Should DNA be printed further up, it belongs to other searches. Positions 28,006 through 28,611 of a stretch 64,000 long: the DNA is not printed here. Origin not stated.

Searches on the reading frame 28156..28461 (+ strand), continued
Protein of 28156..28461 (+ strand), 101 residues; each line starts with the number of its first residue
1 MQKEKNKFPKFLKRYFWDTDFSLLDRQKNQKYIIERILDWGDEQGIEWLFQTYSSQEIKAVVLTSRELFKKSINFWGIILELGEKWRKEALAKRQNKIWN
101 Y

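Call 50: find_encoding_contigs(protein=P0206, flank=2500, max_places=2)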
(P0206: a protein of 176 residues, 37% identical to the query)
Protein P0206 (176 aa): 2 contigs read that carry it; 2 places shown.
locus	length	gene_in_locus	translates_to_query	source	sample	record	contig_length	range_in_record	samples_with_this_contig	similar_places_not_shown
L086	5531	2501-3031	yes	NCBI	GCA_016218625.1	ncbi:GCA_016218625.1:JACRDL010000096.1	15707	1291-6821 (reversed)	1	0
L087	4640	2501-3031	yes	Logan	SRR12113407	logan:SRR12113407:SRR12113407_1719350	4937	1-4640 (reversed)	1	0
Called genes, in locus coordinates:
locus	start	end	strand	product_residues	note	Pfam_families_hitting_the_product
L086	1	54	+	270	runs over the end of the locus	-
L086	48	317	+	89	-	PF01844:HNH, PF14279:HNH_5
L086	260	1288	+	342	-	PF00515:TPR_1, PF07719:TPR_2, PF00515:TPR_1, PF00515:TPR_1, PF07719:TPR_2, PF13414:TPR_11, PF00515:TPR_1, PF13414:TPR_11, +20 more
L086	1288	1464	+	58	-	-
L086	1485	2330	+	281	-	-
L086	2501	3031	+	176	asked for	PF13744:HTH_37 (weak), PF12844:HTH_19 (weak), PF13560:HTH_31, PF01381:HTH_3, PF21956:DUF6922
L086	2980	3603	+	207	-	PF08843:AbiEii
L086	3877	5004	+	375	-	PF13173:AAA_14, PF13635:DUF4143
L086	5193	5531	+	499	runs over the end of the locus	PF13191:AAA_16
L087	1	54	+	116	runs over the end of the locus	?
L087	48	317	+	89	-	PF01844:HNH, PF14279:HNH_5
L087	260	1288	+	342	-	PF00515:TPR_1, PF07719:TPR_2, PF00515:TPR_1, PF00515:TPR_1, PF07719:TPR_2, PF13414:TPR_11, PF00515:TPR_1, PF13414:TPR_11, +20 more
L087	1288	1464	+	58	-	-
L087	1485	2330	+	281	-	-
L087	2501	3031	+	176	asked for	PF13744:HTH_37 (weak), PF12844:HTH_19 (weak), PF13560:HTH_31, PF01381:HTH_3, PF21956:DUF6922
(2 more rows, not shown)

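Call 51: find_encoding_contigs(protein=P0171, flank=2500, max_places=2)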
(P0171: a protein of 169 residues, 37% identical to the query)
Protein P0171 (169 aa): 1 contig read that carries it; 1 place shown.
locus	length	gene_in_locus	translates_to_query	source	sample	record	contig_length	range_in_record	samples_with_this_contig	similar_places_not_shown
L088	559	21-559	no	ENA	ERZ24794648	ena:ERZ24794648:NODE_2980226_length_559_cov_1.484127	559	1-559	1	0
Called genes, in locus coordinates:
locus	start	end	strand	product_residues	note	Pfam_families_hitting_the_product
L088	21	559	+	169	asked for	PF12728:HTH_17, PF21956:DUF6922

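Call 60: find_related_loci(query=A3, collection=metagenome_contigs, flank=2500)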
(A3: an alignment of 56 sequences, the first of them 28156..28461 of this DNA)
Query A3 (101 aa) in metagenome_contigs; peptide patterns used: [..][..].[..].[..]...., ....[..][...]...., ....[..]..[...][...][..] (x = any residue, [..] = any of these).
600 stretches matched a pattern (row limit reached: there are more); 452 encode a relative of the query (tblastn E <= 1e-3); the best 80 are kept; 80 distinct loci.
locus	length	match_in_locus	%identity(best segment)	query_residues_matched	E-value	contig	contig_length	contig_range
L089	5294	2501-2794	46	7-101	2e-24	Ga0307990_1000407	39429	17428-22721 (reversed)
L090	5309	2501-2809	43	2-101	2e-24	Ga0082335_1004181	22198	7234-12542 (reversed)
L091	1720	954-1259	46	3-101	4e-24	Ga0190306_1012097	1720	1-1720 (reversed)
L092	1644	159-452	43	7-101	4e-24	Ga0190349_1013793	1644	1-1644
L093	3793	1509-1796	46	9-101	2e-23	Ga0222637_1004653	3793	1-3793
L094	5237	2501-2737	49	7-85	2e-23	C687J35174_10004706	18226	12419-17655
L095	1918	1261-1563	45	4-101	4e-23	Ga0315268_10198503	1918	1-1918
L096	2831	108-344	48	7-85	5e-23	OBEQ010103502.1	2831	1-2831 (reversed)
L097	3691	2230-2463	45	7-84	1e-22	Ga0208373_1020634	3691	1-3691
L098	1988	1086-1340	44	1-85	1e-22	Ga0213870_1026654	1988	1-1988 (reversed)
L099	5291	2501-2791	39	8-101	2e-22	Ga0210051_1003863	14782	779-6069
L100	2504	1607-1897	39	8-101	2e-22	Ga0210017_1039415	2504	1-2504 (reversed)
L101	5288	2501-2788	43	9-101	3e-22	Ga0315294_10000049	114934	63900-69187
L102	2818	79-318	50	3-82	3e-22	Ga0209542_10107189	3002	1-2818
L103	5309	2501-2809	39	2-101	3e-22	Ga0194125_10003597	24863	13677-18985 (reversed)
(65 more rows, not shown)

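Call 68: search_dna_similar(query=window:28156-28461:+, collection=plasmids, mode=protein, max_evalue=0.001, max_rows=15)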
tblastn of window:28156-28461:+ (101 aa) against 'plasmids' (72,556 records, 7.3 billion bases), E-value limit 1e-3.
No match.

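Call 69: search_dna_similar(query=window:28156-28461:+, collection=phages, mode=protein, max_evalue=0.001, max_rows=10)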
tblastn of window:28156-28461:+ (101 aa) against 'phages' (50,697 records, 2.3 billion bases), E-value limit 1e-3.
No match.

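Call 74: fold_search(model_id=the predicted structure, library=pdb)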
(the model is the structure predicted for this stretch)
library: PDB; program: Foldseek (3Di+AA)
matches with E <= 10: 18; with E <= 0.001: 0
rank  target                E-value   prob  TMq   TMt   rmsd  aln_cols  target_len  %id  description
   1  5ucc                  1.5e+00  0.10  0.25  0.21  11.8        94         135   10  Crystal structure of the ENTH domain of ENT2 from Candida albicans (released 2017-01-18)
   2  3onl_A                2.1e+00  0.05  0.20  0.15  12.8        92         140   16  yeast Ent3_ENTH-Vti1p_Habc complex structure (released 2011-07-20)
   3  5on7_B                2.2e+00  0.08  0.23  0.18  10.6        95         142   16  The ENTH domain from epsin-2 in complex with phosphatidylinositol 4,5-bisphosphate (PIP2) (released 2018-03-07)
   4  4gzd                  3.1e+00  0.06  0.23  0.19  11.6        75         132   11  Crystal structure of yeast Ent2 ENTH domain triple mutant N112D,S114E, E118Q (released 2013-05-15)
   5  7n54_C                4.1e+00  0.04  0.22  0.14  12.1       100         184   11  Complex structure of GLAU4 with glaucine (released 2022-06-29)
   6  9gtv_B                4.1e+00  0.03  0.22  0.13  12.1        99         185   13  Crystal structure of RamR with Tyr59 replaced with para-boronophenylalanine (boronate form) (released 2024-12-25)
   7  4gzc                  4.3e+00  0.05  0.23  0.19  11.6        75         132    9  Crystal structure of yeast Ent2 ENTH domain (released 2013-05-15)
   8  5ahv_E                4.6e+00  0.04  0.23  0.17  11.8       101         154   12  Cryo-EM structure of helical ANTH and ENTH tubules on PI(4,5)P2-containing membranes (released 2015-05-06)
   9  5onf_A                5.8e+00  0.04  0.22  0.17  11.4        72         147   12  The ENTH domain from epsin-1 (released 2018-03-07)
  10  3bp9_P                6.1e+00  0.03  0.25  0.22  12.2       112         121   14  Structure of B-tropic MLV capsid N-terminal domain (released 2008-02-12)
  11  3ssm_C                7.7e+00  0.13  0.30  0.09   3.8        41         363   20  MycE Methyltransferase from the Mycinamycin Biosynthetic Pathway in Complex with Mg and SAH, Crystal form 1 (released 2011-08-24)
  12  3ssm_B                8.1e+00  0.12  0.29  0.09   3.8        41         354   20  MycE Methyltransferase from the Mycinamycin Biosynthetic Pathway in Complex with Mg and SAH, Crystal form 1 (released 2011-08-24)
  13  3akl_A                8.1e+00  0.04  0.23  0.10  14.9        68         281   10  Crystal structure of A Helicobacter pylori proinflammatory kinase CtkA (released 2010-12-01)
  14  3ssn_C                9.1e+00  0.11  0.30  0.09   3.8        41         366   20  MycE Methyltransferase from the Mycinamycin Biosynthetic Pathway in Complex with Mg, SAH, and Mycinamycin VI (released 2011-08-24)
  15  6vek_I                9.7e+00  0.02  0.26  0.19  10.7       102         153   10  Contact-dependent growth inhibition toxin-immunity protein complex from from E. coli 3006, full-length (released 2021-01-27)
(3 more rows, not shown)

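Call 75: search_protein_families(library=phrogs, proteins=[window:28156-28461:+], max_evalue=0.01)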
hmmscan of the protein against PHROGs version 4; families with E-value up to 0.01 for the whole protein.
window:28156-28461:+ (101 aa): 0 families
